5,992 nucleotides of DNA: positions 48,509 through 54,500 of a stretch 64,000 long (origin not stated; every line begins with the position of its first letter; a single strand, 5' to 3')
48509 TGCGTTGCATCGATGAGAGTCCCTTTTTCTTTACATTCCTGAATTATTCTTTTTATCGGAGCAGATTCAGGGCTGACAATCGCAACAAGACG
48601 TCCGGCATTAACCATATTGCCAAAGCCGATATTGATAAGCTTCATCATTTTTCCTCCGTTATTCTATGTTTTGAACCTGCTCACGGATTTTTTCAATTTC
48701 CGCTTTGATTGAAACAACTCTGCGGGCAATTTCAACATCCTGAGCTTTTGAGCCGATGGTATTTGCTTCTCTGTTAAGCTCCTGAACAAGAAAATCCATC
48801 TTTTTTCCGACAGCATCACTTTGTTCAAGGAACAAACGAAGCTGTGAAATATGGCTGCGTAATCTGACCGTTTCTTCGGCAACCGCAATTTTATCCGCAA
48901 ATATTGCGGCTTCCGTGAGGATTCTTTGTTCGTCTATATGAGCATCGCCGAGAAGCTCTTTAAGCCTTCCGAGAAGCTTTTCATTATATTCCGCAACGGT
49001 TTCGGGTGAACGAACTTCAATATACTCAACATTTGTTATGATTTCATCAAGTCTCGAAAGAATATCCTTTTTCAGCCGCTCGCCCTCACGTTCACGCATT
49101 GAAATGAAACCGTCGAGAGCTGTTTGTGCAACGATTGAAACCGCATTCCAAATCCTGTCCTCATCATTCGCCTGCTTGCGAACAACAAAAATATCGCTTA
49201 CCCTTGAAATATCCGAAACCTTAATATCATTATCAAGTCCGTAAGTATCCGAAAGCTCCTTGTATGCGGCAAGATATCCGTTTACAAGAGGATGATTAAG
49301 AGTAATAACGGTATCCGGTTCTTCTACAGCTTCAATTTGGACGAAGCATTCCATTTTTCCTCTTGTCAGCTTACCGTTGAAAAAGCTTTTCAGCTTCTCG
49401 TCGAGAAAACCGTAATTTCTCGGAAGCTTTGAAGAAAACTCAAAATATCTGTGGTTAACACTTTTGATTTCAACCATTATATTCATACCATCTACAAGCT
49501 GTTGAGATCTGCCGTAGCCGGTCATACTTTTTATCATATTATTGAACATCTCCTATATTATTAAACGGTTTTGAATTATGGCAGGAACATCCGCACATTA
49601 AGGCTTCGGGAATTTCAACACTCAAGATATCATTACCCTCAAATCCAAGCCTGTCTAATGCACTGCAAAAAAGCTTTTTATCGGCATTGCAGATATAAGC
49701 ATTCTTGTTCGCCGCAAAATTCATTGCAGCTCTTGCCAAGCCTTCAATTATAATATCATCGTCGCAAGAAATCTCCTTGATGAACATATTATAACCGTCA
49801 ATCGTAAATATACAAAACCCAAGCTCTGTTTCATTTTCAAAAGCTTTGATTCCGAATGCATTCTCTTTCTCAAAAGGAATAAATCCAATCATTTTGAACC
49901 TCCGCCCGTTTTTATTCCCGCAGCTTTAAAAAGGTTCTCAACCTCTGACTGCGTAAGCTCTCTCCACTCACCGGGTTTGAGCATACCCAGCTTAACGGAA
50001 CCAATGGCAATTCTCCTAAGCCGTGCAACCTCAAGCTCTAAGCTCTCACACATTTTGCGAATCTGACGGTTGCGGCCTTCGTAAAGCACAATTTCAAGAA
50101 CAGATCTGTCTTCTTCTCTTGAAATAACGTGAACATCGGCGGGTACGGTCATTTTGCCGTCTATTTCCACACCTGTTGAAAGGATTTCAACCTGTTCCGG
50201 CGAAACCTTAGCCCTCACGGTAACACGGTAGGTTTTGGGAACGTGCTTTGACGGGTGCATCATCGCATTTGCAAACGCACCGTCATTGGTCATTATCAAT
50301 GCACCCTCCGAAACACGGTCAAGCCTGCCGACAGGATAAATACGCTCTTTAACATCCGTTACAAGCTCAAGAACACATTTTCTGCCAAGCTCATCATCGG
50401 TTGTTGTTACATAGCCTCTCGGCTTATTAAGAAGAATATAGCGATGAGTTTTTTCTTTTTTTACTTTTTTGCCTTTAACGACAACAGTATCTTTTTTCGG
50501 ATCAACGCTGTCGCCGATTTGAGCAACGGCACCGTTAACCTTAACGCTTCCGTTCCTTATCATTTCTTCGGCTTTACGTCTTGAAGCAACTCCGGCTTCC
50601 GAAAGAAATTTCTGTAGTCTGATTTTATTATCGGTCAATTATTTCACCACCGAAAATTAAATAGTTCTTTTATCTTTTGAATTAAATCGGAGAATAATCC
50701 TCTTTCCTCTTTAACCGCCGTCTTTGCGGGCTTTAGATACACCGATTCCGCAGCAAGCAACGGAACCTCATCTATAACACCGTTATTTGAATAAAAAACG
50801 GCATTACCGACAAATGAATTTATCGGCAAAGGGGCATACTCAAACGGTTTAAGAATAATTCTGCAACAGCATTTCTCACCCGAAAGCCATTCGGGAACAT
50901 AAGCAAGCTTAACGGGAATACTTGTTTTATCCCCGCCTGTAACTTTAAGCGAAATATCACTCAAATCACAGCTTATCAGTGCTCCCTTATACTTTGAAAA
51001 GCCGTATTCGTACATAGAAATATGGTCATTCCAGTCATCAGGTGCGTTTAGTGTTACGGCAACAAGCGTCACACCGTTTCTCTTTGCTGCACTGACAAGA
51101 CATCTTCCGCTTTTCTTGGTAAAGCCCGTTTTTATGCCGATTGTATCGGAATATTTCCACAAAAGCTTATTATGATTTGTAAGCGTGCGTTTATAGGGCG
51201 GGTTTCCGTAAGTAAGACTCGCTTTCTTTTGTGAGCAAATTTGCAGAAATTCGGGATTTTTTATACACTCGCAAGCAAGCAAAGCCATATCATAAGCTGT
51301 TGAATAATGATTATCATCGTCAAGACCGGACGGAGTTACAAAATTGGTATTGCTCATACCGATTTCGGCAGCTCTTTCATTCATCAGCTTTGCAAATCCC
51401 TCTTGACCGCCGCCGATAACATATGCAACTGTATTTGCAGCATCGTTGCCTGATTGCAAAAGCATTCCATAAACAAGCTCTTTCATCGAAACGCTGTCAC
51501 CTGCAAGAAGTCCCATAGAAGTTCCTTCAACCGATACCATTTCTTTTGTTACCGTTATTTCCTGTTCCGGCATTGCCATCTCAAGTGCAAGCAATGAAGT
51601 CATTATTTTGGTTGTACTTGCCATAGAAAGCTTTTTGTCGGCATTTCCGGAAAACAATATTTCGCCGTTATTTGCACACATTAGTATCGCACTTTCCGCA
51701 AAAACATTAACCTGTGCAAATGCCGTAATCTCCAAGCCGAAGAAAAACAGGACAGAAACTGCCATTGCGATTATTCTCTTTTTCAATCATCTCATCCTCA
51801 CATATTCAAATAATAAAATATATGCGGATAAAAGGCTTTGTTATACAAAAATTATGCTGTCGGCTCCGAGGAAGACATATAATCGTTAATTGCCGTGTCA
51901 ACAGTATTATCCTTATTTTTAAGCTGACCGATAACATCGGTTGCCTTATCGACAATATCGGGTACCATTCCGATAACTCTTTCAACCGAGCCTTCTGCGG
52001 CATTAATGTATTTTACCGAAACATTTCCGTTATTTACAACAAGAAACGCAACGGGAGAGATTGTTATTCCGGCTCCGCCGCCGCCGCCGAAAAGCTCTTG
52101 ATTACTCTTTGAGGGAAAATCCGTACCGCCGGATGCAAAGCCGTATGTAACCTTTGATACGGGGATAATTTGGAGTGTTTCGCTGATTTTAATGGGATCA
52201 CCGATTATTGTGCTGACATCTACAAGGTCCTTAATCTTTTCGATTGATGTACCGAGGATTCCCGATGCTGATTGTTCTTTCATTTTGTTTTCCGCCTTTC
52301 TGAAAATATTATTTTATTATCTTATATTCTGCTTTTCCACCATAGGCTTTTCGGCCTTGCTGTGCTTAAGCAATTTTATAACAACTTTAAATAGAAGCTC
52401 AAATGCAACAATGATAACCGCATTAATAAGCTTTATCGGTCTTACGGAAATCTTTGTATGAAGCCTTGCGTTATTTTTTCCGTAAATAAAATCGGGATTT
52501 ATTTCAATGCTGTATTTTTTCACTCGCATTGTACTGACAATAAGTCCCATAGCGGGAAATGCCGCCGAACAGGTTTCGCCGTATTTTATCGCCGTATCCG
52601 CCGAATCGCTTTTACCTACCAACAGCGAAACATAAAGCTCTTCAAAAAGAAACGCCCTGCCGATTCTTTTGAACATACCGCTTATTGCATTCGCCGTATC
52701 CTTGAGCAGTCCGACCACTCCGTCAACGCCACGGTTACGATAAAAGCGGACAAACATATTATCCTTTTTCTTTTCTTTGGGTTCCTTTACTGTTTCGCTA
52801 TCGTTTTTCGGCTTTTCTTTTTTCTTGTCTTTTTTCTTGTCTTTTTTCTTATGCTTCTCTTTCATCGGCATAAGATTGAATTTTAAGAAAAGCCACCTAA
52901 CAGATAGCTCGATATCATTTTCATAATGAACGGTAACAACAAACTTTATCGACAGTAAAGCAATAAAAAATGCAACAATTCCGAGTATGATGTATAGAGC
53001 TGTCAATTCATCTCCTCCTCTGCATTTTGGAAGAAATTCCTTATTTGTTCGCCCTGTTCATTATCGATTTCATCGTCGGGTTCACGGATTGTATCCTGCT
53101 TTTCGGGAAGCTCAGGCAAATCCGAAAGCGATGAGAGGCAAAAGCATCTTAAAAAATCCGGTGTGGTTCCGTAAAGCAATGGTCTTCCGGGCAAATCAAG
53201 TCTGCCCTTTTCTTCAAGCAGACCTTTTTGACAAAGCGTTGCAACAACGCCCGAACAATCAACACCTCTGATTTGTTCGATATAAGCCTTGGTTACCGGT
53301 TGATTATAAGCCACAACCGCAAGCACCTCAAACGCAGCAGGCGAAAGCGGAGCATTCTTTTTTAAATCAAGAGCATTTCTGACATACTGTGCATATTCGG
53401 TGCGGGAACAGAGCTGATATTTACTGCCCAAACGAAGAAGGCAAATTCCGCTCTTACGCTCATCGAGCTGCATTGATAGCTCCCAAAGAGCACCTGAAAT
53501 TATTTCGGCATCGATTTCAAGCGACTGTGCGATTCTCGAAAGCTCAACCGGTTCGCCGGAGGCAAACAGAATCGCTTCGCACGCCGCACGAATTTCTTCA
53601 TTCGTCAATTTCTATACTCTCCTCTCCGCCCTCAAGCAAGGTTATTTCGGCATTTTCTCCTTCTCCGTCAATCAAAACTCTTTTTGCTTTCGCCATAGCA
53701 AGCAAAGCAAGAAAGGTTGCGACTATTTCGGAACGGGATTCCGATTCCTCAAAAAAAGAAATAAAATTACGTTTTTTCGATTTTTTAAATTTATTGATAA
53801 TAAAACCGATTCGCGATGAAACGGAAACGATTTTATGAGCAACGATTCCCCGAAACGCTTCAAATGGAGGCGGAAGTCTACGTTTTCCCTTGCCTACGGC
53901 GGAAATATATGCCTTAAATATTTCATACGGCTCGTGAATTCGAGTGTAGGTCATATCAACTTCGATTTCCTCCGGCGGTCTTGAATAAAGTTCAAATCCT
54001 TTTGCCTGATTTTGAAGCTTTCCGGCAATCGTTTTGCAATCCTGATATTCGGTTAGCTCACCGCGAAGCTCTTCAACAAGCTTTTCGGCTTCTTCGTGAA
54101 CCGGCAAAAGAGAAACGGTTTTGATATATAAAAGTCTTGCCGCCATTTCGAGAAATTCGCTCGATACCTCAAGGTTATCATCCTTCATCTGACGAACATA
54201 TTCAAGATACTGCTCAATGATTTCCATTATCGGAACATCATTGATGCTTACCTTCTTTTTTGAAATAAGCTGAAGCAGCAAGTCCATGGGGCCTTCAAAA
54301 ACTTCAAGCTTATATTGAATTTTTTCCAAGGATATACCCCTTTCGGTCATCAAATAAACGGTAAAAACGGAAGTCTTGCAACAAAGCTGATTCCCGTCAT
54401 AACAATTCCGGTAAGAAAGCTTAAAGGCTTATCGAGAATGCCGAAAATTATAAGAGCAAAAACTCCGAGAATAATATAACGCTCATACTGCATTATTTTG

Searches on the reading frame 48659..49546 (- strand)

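Call 43: search_protein_families(library=pfam, max_evalue=1e-8, proteins=[window:48659-49546:-])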
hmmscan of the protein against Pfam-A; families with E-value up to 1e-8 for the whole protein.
window:48659-49546:- (295 aa): 2 families
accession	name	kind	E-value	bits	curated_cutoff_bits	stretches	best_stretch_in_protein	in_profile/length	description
PF03755.18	YicC-like_N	-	9.9e-46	156.4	25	1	5-160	1-156/156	Endoribonuclease YicC-like, N-terminal region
PF08340.16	YicC-like_C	-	1.6e-45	154.5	27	1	176-295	1-120/120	Endoribonuclease YicC-like, C-terminal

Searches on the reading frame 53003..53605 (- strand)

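Call 44: search_protein_families(library=pfam, max_evalue=1e-8, proteins=[window:53003-53605:-])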
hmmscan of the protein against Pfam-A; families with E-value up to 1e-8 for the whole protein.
window:53003-53605:- (200 aa): 1 family
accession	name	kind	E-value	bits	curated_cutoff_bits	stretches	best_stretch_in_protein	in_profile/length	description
PF04079.22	SMC_ScpB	-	3.9e-51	173.2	27.4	1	8-166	2-160/160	Segregation and condensation complex subunit ScpB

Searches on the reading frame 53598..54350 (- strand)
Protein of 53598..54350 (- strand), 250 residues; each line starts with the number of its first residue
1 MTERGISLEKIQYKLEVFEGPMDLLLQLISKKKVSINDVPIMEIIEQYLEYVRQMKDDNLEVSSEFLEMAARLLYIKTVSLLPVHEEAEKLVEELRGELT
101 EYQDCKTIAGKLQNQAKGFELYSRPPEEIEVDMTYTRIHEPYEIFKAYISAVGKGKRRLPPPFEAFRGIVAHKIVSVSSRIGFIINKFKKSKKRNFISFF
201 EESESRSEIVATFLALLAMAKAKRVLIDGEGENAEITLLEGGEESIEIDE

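Call 44: search_protein_families(library=pfam, max_evalue=1e-8, proteins=[window:53598-54350:-])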
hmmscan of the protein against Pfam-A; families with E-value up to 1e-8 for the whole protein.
window:53598-54350:- (250 aa): 1 family
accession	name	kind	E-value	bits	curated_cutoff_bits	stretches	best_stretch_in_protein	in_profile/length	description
PF02616.19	SMC_ScpA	-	8.8e-19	68.9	24.6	1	28-230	1-221/232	Segregation and condensation protein ScpA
